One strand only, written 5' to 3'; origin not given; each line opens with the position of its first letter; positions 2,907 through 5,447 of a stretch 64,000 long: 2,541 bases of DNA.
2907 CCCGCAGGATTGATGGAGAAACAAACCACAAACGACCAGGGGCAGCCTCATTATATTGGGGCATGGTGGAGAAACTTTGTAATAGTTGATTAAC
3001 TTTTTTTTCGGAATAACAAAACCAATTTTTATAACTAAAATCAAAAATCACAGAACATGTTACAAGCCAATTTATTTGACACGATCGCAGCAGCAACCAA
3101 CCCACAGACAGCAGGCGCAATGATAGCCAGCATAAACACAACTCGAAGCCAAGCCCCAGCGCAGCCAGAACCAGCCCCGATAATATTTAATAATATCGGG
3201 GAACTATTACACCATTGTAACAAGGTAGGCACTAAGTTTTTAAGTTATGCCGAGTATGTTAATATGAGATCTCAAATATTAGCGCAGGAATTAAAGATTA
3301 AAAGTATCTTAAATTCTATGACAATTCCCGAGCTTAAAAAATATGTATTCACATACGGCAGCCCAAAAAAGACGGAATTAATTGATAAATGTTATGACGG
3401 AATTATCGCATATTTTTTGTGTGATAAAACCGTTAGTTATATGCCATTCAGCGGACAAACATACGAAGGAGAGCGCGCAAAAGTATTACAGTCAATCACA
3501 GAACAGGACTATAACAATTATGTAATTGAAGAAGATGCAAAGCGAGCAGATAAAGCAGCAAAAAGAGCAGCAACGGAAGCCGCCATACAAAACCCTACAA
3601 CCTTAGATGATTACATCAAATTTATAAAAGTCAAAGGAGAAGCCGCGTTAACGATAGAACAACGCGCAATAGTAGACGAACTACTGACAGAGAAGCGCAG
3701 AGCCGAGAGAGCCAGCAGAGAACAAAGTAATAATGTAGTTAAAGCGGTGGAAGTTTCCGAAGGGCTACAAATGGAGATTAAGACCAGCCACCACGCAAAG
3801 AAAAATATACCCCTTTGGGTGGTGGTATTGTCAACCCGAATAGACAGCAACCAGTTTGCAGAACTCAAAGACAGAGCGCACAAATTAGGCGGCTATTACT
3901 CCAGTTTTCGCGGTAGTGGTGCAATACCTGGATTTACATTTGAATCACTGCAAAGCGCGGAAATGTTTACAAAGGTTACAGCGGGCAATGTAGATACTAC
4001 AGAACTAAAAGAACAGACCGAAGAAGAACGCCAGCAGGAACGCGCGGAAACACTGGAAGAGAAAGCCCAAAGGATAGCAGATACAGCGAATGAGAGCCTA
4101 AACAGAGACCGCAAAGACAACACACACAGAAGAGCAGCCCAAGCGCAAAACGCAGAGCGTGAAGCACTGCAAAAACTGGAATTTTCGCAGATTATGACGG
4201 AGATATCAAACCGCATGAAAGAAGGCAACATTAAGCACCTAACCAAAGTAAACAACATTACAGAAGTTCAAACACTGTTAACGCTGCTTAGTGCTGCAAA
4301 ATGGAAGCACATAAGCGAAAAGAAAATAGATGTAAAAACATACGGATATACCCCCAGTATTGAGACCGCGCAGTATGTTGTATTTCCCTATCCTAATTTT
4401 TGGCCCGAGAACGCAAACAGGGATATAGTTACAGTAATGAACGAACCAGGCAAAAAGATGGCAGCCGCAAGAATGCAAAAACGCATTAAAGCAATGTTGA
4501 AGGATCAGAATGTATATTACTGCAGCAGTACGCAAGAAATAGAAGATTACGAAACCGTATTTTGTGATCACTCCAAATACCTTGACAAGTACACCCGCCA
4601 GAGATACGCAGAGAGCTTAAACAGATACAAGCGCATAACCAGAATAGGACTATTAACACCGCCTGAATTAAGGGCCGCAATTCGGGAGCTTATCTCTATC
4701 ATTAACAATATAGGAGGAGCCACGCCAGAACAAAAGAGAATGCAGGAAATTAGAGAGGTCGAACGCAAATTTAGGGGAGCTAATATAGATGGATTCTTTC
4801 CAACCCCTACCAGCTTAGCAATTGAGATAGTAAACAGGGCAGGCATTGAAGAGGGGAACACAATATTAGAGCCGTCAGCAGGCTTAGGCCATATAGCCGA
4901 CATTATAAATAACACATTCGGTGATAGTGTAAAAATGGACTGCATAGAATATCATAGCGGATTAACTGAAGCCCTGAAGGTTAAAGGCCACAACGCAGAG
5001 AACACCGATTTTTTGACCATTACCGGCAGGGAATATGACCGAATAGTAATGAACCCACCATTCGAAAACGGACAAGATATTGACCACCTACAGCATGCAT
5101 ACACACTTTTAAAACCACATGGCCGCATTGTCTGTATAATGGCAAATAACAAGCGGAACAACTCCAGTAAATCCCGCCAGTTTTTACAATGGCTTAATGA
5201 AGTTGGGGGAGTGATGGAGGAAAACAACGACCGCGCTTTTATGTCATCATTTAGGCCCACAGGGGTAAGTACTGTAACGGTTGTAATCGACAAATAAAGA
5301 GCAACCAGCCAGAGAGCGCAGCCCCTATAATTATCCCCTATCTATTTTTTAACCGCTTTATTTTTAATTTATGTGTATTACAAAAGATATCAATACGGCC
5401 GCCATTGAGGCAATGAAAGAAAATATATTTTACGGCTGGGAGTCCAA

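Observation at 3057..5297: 746-aa early protein: unknown ~550-aa N-terminal domain fused to an NPPF-type SAM methyltransferase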

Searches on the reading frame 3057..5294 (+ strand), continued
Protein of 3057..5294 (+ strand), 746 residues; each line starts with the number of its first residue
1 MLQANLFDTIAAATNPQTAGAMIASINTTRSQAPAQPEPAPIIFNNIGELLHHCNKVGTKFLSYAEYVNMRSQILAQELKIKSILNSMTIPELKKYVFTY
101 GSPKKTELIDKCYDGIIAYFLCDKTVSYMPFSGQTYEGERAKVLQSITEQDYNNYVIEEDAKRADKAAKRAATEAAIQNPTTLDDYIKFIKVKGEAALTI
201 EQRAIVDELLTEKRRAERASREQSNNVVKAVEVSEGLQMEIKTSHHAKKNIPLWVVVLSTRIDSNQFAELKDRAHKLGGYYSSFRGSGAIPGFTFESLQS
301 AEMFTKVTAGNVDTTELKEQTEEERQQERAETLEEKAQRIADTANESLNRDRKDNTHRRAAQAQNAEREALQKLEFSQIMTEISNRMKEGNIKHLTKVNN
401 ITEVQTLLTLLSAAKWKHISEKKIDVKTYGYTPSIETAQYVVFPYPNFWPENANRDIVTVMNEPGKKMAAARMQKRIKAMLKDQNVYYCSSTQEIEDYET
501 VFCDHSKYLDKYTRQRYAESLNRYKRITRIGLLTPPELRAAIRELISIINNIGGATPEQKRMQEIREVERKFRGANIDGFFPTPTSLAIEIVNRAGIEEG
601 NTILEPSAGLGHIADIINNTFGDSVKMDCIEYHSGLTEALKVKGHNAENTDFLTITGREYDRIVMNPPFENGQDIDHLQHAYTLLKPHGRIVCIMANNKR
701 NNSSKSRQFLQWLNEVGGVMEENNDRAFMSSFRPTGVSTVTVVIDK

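Call 92: find_encoding_contigs(protein=P0027, flank=7000, max_places=2)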
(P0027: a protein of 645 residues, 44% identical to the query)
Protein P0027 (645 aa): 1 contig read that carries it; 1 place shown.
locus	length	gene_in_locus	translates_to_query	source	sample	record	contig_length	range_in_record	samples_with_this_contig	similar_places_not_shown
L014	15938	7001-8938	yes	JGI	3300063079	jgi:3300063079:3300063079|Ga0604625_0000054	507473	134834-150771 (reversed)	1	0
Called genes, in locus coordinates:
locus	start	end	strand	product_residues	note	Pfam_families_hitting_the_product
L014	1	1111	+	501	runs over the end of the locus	-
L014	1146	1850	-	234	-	PF13505:OMP_b-brl, PF13568:OMP_b-brl_2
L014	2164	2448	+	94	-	-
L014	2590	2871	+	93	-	-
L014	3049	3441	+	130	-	PF19556:PRTRC_E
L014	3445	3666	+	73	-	PF14454:Prok_Ub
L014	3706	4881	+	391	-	-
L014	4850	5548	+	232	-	PF14460:Prok-E2_D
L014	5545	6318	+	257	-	PF00899:ThiF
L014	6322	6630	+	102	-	-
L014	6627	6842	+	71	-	-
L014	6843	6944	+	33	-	-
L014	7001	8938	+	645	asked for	PF05175:MTS (weak)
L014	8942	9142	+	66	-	-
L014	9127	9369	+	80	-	-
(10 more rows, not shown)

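Call 96: search_protein_families(library=pfam, alignment_id=A1, max_evalue=0.01)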
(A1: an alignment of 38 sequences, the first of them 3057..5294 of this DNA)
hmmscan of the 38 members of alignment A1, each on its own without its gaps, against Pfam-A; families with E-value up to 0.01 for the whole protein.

A. member 1, window:3057-5294:+ (746 aa): 2 families
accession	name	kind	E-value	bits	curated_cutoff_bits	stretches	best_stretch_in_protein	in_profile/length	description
PF05175.20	MTS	-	0.00013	22.1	23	1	638-705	76-149/170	Methyltransferase small domain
PF13489.12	Methyltransf_23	-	0.00013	22.1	27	1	589-712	10-132/164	Methyltransferase domain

B. families by the number of members that match (of 38 scanned): 11 families
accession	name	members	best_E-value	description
PF05175.20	MTS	36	1.2e-10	Methyltransferase small domain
PF13489.12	Methyltransf_23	17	2e-09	Methyltransferase domain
PF00398.26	RrnaAD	17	1.7e-07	Ribosomal RNA adenine dimethylase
PF08242.18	Methyltransf_12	14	3.8e-06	Methyltransferase domain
PF13649.12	Methyltransf_25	2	0.00042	Methyltransferase domain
PF08241.18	Methyltransf_11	2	0.007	Methyltransferase domain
PF01170.24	UPF0020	1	0.002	RMKL-like, methyltransferase domain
PF13847.12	Methyltransf_31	1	0.0029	Methyltransferase domain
PF02384.22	N6_Mtase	1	0.0044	N-6 DNA Methylase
PF13376.11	OmdA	1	0.0061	Bacteriocin-protection, YdeI or OmpD-Associated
PF07669.17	Eco57I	1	0.009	Eco57I restriction-modification methylase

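Call 107: find_encoding_contigs(protein=window:3057-5294:+, flank=10000, max_places=3)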
Protein window:3057-5294:+ (746 aa): no gene with exactly this product is on record in the collection.

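Call 108: find_encoding_contigs(protein=P0006, flank=5000, max_places=1)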
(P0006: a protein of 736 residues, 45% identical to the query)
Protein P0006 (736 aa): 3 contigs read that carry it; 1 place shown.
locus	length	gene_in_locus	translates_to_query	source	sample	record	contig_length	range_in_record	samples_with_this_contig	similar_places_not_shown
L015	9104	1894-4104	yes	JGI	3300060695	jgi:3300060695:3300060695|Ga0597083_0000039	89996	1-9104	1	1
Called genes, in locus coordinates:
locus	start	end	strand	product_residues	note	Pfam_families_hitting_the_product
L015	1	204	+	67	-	?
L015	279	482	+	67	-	-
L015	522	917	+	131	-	-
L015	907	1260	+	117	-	-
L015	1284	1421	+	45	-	-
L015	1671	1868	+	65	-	-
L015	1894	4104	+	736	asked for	PF05175:MTS (weak)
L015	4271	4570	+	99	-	-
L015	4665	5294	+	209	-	-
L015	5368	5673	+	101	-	-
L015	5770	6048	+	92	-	-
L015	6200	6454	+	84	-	-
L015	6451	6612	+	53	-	-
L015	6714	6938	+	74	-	-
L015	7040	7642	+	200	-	-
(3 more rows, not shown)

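Call 109: find_encoding_contigs(protein=P0013, flank=5000, max_places=1)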
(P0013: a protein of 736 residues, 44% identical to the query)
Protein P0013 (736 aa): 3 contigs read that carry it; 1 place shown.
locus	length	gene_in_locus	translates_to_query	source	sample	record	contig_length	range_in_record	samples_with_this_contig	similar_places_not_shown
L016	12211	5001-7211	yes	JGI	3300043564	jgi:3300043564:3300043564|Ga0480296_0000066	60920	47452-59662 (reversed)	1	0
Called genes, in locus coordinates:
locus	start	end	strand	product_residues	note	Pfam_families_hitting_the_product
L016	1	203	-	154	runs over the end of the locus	PF13392:HNH_3 (weak)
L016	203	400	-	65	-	-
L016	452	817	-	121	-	-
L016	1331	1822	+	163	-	PF00226:DnaJ (weak)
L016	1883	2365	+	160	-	-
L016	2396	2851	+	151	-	-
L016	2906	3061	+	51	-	-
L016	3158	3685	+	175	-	-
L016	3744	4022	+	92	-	-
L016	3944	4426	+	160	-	-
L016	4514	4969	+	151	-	-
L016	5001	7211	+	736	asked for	PF05175:MTS (weak)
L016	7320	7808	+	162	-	-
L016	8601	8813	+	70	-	-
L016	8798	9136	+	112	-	-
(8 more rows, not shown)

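Call 110: find_encoding_contigs(protein=P0056, flank=5000, max_places=1)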
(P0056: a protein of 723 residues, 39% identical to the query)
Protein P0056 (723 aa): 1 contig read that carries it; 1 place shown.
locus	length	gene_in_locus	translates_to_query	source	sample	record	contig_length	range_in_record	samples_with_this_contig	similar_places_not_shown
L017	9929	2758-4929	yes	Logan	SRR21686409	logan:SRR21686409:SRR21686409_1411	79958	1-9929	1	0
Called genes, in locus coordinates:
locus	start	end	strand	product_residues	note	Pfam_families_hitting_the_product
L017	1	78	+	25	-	?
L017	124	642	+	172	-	PF00226:DnaJ (weak)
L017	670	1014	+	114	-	-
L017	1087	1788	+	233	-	-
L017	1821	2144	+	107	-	-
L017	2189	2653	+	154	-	-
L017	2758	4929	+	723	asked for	-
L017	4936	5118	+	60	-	-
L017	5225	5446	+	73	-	-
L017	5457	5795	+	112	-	-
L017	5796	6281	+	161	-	PF13456:RVT_3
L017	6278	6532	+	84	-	-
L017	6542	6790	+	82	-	-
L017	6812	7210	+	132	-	-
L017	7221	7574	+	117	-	-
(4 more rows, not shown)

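Call 111: find_encoding_contigs(protein=P0060, flank=5000, max_places=1)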
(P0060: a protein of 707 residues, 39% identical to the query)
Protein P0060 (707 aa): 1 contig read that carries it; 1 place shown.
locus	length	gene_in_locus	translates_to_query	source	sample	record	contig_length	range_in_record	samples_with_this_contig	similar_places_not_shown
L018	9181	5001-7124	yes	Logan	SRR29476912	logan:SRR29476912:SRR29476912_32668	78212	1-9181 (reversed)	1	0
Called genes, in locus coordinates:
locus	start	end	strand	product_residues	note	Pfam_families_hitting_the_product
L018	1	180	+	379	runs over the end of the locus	-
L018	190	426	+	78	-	PF08279:HTH_11 (weak)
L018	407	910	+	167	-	-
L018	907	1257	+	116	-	-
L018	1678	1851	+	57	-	-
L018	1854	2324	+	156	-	-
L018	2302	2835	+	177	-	-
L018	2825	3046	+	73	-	-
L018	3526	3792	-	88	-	-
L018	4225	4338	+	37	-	-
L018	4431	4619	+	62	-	-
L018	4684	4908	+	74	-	-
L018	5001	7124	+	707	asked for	PF05175:MTS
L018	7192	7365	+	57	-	-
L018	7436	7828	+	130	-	-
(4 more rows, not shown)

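Call 113: find_related_loci(query=window:3057-5294:+, collection=genome_contigs, flank=5000)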
Query window:3057-5294:+ (746 aa) in genome_contigs; peptide patterns used: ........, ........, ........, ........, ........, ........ (x = any residue, [..] = any of these).
34 stretches matched a pattern, but none encodes a relative of the query by tblastn (E <= 1e-3).

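Call 114: find_related_loci(query=A1, collection=genome_contigs, flank=5000)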
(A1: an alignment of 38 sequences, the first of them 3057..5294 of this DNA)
Query A1 (746 aa) in genome_contigs; peptide patterns used: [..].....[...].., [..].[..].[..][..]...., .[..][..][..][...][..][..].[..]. (x = any residue, [..] = any of these).
200 stretches matched a pattern; 135 encode a relative of the query (tblastn E <= 1e-3); the best 80 are kept; 80 distinct loci.
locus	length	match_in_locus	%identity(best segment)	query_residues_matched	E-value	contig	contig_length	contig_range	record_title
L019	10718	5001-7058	36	41-746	7e-122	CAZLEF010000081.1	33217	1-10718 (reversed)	MAG TPA_asm: uncultured Lewinella sp. isolate SRP329715_co2_34 genome assembly, contig: NODE_2782_length_33217_cov_12.06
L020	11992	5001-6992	36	69-746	1e-117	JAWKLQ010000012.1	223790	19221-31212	MAG: Saprospiraceae bacterium isolate AC1.92 AC1.92.fa-12, whole genome shotgun sequence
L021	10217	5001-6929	36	90-746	3e-117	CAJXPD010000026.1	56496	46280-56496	MAG TPA_asm: uncultured Lewinella sp. isolate SRR3880209_bin.3_MetaBAT_v2.12.1_MAG genome assembly, contig: NODE_53_leng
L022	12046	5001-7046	34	57-746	8e-117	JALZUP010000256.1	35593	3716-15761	MAG: Robiginitomaculum sp. isolate g2_MAG_00002 g2_MAG_00002_000000000256, whole genome shotgun sequence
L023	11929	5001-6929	36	90-746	5e-116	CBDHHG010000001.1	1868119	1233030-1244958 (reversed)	MAG: Saprospiraceae bacterium isolate 0686931a-47d0-4a04-b860-bc07bf0ef539 genome assembly, contig: contig_1, whole geno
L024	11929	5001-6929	36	90-746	3e-115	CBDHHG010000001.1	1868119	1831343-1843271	MAG: Saprospiraceae bacterium isolate 0686931a-47d0-4a04-b860-bc07bf0ef539 genome assembly, contig: contig_1, whole geno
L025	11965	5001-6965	35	81-746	1e-111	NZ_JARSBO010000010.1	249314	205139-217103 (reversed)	Thalassospira aquimaris strain FZY0004 NODE_10_length_249314_cov_119.929324, whole genome shotgun sequence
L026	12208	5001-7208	31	24-746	6e-99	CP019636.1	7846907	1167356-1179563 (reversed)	Nostocales cyanobacterium HT-58-2, complete sequence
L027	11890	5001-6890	33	105-746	4e-99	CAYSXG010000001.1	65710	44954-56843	MAG TPA_asm: uncultured Solibacteraceae bacterium isolate binchicken_co185_176 genome assembly, contig: NODE_574_length_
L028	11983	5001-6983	31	96-746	3e-96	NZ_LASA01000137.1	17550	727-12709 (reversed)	Endozoicomonas arenosclerae strain ab112 bacteriosponge_c110, whole genome shotgun sequence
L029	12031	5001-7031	32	69-746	7e-96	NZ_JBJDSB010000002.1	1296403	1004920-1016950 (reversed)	Desulfobaculum sp. SPO524 2, whole genome shotgun sequence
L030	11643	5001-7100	32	62-746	2e-94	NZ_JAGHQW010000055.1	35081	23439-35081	Salinisphaera sp. G21_0 NODE_55_length_35081_cov_66.866567, whole genome shotgun sequence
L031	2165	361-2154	33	148-746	2e-98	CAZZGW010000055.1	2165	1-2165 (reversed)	MAG TPA_asm: Candidatus Woesearchaeota archaeon isolate SRP191223_co1_100 genome assembly, contig: NODE_92453_length_216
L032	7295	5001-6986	32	86-746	2e-92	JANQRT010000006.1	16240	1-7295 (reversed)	MAG: Opitutaceae bacterium isolate IP29b_bin.74 k99_2242816, whole genome shotgun sequence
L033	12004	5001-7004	32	75-746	3e-89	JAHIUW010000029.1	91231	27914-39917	MAG: Proteobacteria bacterium isolate MM_PC_MetaG.mb.39 MM_PC_MetaG.mb.39_k141_1035950, whole genome shotgun sequence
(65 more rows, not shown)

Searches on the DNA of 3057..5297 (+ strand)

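Call 6: search_dna_similar(collection=phages, query=window:3057-5297:+, mode=near)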
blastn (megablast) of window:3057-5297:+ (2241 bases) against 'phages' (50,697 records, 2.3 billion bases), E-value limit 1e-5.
No match.
